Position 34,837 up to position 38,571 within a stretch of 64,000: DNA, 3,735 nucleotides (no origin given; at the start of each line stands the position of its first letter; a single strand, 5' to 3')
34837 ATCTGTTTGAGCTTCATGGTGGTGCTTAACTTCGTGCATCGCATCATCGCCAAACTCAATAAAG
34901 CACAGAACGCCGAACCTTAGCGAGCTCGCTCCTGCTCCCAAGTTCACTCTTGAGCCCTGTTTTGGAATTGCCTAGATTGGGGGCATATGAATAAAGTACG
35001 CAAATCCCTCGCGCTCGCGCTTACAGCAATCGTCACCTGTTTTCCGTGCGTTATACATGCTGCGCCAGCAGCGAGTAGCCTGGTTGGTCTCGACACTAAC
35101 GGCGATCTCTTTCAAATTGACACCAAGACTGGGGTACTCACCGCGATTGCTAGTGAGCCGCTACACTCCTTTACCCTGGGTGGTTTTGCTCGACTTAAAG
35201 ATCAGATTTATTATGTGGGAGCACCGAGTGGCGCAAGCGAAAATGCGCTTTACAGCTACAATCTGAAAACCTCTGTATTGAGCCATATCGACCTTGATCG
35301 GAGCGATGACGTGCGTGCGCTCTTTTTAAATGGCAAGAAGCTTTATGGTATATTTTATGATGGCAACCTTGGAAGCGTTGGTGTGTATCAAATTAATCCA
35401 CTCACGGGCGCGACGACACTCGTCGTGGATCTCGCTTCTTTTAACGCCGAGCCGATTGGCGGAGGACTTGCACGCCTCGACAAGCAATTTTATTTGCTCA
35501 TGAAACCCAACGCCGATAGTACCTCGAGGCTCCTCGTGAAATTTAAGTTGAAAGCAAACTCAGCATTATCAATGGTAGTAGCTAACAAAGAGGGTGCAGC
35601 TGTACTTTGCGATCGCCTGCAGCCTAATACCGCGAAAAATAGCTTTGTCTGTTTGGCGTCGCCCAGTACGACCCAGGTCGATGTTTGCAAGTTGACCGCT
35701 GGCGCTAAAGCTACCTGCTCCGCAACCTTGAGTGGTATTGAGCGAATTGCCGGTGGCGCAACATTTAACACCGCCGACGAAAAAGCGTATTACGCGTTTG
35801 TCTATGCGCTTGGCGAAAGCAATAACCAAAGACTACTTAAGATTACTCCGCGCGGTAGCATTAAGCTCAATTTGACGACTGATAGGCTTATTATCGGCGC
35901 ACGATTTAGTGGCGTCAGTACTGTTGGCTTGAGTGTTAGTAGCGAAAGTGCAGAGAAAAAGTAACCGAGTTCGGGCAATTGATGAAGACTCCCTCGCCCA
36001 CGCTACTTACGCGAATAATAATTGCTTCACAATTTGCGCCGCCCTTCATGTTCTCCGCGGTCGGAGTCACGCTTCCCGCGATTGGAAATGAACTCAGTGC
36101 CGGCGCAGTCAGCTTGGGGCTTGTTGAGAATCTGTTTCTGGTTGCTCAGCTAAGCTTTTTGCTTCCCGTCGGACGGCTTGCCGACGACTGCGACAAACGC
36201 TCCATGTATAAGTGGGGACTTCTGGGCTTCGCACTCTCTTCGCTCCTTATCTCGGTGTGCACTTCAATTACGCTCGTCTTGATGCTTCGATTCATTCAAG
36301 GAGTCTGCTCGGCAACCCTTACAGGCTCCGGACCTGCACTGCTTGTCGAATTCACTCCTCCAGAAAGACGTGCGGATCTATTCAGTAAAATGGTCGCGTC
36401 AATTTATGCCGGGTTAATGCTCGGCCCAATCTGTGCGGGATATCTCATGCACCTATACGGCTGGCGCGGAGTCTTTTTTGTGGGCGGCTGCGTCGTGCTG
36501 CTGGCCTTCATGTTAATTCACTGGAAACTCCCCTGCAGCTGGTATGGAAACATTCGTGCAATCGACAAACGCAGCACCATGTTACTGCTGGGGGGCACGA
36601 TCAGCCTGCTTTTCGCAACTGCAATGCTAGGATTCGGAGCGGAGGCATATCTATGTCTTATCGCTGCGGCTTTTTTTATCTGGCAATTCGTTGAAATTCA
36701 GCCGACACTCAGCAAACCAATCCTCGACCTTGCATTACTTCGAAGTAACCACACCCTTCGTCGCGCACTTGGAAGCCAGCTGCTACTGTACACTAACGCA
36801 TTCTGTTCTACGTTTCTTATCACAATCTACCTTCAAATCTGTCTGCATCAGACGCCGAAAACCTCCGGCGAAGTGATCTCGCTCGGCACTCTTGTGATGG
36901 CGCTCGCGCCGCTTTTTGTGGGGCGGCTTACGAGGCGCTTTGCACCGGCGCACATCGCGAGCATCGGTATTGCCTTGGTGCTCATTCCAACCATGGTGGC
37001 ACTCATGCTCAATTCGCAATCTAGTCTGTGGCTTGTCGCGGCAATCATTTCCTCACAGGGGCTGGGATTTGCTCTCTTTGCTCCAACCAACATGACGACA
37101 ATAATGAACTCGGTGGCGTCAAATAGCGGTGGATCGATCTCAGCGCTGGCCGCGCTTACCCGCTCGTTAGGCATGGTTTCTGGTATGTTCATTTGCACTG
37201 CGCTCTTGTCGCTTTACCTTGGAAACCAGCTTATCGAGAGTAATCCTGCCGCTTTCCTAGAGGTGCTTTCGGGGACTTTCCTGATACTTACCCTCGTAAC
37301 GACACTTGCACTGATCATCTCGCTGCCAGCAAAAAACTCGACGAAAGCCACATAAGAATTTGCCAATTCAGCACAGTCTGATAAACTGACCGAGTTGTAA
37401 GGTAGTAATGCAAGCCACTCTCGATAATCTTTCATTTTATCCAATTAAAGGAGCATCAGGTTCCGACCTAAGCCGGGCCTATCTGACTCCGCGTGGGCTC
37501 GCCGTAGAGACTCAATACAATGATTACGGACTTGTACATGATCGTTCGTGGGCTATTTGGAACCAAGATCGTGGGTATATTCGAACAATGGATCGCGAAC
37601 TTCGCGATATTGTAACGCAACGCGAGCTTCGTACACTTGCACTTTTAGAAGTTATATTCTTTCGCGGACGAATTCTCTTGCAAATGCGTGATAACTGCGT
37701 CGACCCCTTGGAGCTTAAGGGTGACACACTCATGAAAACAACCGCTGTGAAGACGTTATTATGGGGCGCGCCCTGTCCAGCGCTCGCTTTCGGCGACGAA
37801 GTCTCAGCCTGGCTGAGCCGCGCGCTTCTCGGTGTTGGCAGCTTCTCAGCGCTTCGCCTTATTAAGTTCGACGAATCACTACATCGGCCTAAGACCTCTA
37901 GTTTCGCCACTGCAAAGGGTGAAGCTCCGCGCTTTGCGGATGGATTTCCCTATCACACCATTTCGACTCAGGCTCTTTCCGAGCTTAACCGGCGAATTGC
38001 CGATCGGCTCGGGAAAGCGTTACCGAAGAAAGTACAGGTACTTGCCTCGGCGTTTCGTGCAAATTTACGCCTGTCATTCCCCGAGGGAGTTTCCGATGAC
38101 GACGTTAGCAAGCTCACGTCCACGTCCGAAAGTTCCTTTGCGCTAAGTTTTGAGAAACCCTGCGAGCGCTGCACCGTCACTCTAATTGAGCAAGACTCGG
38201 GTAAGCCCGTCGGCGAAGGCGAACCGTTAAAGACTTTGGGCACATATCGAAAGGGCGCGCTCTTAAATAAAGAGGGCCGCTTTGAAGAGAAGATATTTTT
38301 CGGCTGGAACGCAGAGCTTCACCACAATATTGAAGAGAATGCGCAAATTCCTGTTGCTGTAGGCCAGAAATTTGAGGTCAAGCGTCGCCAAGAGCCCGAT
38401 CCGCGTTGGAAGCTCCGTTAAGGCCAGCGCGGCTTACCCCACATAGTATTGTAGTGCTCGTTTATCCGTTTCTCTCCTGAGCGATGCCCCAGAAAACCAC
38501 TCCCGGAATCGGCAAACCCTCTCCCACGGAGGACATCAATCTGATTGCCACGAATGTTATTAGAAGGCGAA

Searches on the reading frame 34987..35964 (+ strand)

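Call 81: search_protein_families(library=pfam, proteins=[window:34987-35964:+], max_evalue=0.001)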
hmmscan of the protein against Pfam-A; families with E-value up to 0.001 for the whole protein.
window:34987-35964:+ (325 aa): 2 families
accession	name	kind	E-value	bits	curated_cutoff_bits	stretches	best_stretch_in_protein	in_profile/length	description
PF21959.2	DUF6923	-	2e-05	25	27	1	26-148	57-168/234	Repeat of unknown function (DUF6923)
PF14339.12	DUF4394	-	0.00018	21.3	29.6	0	24-59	32-65/230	Domain of unknown function (DUF4394)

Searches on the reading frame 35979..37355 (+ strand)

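Call 81: search_protein_families(library=pfam, proteins=[window:35979-37355:+], max_evalue=0.001)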
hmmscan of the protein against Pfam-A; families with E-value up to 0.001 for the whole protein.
window:35979-37355:+ (458 aa): 1 family
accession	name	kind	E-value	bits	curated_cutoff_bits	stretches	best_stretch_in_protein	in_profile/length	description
PF07690.21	MFS_1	-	1.2e-37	130.1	33.4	2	18-183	5-171/347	Major Facilitator Superfamily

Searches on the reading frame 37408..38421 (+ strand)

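Call 81: search_protein_families(library=pfam, proteins=[window:37408-38421:+], max_evalue=0.001)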
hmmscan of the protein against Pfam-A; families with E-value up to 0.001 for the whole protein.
window:37408-38421:+ (337 aa): 2 families
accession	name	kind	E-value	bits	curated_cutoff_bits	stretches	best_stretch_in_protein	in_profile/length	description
PF03476.21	MOSC_N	-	4.3e-13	49.6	25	1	3-140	2-116/119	MOSC N-terminal beta barrel domain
PF03473.23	MOSC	-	8.7e-08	32.7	22.7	1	176-320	6-117/120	MOSC domain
